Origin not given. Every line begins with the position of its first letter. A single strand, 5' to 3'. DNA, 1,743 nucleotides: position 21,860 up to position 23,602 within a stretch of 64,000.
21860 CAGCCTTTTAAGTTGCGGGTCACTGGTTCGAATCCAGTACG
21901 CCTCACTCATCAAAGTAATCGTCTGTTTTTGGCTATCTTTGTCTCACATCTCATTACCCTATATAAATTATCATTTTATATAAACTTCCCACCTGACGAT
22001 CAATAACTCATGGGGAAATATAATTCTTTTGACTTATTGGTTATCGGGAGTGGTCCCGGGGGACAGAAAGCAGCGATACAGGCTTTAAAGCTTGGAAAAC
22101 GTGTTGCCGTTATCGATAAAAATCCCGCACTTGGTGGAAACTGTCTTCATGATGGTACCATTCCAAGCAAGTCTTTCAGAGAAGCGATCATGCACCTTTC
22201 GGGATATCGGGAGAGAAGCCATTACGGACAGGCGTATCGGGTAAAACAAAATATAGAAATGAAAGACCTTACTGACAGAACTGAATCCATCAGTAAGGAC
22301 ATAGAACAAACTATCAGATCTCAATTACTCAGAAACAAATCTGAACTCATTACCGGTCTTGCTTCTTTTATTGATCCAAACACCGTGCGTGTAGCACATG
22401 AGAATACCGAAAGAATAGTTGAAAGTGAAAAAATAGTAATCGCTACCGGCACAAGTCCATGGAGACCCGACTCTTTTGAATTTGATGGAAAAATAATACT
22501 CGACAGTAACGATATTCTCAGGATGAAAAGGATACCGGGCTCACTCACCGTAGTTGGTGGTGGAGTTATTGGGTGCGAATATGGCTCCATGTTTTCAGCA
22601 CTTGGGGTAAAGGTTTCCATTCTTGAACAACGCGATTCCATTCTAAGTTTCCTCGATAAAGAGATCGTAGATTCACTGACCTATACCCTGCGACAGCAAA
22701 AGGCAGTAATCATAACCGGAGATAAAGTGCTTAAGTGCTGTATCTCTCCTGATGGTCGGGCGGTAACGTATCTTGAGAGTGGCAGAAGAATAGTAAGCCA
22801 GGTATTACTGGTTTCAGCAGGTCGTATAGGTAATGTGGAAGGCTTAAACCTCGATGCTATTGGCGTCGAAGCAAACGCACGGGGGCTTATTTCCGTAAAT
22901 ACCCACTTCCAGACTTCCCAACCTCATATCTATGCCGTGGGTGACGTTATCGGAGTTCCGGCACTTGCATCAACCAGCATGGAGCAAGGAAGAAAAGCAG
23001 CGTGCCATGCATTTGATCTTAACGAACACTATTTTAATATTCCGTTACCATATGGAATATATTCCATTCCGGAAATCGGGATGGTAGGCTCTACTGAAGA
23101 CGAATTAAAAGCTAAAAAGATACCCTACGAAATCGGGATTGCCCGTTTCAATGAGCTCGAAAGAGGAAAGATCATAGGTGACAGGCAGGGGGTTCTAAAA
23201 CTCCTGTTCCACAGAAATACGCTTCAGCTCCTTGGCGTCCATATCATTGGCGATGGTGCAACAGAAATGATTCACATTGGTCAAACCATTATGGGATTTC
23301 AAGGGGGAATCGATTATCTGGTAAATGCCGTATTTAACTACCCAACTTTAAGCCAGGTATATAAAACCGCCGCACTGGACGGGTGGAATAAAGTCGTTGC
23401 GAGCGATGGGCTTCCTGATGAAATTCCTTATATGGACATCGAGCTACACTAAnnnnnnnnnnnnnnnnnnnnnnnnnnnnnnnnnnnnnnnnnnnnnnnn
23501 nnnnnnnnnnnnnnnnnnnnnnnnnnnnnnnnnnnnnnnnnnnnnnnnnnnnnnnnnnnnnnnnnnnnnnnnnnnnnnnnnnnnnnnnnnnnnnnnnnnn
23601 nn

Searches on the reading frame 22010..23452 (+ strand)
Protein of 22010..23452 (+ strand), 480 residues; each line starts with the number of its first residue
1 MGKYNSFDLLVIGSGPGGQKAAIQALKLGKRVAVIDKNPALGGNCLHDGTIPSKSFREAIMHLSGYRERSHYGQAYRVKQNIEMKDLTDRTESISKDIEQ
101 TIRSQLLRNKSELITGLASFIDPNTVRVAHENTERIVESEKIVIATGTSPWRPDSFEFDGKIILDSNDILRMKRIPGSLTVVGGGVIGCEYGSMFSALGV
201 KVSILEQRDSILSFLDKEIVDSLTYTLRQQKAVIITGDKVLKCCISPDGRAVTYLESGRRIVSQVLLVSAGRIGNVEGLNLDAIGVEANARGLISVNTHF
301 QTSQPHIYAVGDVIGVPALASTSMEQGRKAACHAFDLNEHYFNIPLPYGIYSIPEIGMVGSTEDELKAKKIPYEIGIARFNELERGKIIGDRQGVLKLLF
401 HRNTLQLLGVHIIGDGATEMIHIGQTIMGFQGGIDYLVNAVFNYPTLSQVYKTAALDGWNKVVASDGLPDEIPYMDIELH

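Call 41: search_protein_families(library=ncbifam, proteins=[window:22010-23452:+], max_evalue=1e-10)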
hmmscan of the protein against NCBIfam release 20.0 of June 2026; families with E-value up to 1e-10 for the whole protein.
window:22010-23452:+ (480 aa): 36 families (the best 25 are shown)
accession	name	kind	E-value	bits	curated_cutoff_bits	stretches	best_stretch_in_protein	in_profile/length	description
NF003585.0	PRK05249.1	equivalog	1.4e-183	610.8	465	1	4-463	4-462/464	Si-specific NAD(P)(+) transhydrogenase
TIGR01350.1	lipoamide_DH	equivalog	2.9e-112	375.7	408.8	1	7-461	2-457/461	dihydrolipoyl dehydrogenase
TIGR02053.1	MerA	equivalog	3.9e-80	270.1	454.45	1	7-456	1-451/465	mercury(II) reductase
NF004776.0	PRK06116.1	equivalog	9.4e-72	242.4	480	1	5-422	3-417/450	glutathione-disulfide reductase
NF004943.0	PRK06292.2-1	equivalog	1.7e-70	238.1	432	1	6-454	3-451/456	dihydrolipoyl dehydrogenase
NF004991.0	PRK06370.1-3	subfamily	1.1e-68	232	620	1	5-460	34-488/509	FAD-containing oxidoreductase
NF005883.0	PRK07845.1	equivalog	7.1e-67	226.4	479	1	9-455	5-456/466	NAD(P)H-quinone dehydrogenase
NF004945.0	PRK06292.2-3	equivalog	1.8e-66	224.9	494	1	5-449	2-443/457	dihydrolipoyl dehydrogenase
NF004947.0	PRK06292.2-5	equivalog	3e-64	217.6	592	1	5-455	2-455/474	dihydrolipoyl dehydrogenase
NF004946.0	PRK06292.2-4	subfamily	4.3e-64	217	634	1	5-457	2-469/487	dihydrolipoyl dehydrogenase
TIGR01424.1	gluta_reduc_2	equivalog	5.1e-64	216.5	606.05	1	7-422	3-413/446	glutathione-disulfide reductase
NF004992.0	PRK06370.1-4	equivalog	1.9e-63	214.5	629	1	5-454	3-451/459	FAD-containing oxidoreductase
NF005884.0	PRK07846.1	equivalog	3.1e-63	214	501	1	5-454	2-447/454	mycothione reductase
NF004939.0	PRK06292.1-1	equivalog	1.4e-62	212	435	1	5-457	4-457/476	dihydrolipoyl dehydrogenase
NF040477.1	chlor_oxi_RclA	equivalog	3e-59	200.8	740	1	5-450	2-432/441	reactive chlorine resistance oxidoreductase RclA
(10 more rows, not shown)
